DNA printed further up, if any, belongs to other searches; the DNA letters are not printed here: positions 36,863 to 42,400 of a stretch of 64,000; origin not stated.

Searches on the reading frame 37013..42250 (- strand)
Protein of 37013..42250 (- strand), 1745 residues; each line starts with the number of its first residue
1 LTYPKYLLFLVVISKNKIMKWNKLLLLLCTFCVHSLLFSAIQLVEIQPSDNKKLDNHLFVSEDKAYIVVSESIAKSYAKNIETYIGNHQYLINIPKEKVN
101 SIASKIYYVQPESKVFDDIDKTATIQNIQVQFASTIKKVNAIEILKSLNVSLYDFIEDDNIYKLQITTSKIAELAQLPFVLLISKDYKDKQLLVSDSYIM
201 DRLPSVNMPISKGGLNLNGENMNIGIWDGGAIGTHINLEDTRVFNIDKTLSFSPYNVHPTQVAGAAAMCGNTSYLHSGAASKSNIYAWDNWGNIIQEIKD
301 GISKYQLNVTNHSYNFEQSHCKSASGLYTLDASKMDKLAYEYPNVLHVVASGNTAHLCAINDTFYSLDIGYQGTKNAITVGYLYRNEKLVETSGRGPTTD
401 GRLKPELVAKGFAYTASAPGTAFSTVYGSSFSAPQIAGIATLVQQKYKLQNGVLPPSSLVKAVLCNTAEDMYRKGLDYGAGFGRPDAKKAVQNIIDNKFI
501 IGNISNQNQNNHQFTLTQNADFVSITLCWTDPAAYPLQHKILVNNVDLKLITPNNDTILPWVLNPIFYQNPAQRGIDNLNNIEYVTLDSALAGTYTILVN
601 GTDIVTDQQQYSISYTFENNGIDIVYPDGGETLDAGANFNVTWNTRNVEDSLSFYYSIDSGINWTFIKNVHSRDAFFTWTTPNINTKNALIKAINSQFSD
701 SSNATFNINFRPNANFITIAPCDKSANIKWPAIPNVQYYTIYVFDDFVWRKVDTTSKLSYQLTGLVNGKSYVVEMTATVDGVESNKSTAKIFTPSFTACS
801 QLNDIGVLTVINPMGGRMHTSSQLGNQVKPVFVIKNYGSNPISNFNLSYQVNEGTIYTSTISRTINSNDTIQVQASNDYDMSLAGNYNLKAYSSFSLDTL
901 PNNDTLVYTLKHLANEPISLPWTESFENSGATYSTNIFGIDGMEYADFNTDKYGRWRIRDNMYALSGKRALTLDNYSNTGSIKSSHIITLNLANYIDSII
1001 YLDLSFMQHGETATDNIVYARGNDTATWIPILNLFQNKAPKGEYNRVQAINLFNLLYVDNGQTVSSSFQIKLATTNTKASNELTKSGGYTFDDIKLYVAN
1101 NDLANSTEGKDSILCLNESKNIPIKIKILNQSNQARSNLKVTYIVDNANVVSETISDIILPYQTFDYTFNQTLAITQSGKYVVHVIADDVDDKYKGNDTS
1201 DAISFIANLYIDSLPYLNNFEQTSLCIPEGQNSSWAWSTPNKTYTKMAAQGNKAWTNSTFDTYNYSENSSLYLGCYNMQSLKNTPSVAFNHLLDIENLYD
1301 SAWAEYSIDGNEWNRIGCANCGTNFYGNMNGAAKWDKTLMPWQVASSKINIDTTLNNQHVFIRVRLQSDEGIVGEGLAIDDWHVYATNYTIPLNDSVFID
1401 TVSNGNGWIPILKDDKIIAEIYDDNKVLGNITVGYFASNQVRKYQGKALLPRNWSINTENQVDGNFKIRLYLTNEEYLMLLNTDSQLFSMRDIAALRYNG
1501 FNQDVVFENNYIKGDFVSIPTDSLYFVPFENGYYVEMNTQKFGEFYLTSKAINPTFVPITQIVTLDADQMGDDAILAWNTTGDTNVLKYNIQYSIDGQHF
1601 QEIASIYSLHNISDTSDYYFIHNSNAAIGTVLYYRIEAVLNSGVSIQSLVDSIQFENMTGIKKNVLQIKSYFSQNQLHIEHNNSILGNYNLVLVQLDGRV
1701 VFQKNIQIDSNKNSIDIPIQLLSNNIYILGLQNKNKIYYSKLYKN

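Call 47: search_protein_families(library=pfam, proteins=[window:37013-42250:-], max_evalue=0.0001)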
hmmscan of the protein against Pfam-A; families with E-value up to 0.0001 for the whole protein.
window:37013-42250:- (1745 aa): 1 family
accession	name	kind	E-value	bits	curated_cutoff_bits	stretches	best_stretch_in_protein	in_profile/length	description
PF00082.27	Peptidase_S8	-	5.4e-25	88.7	21.8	1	224-483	6-288/288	Subtilase family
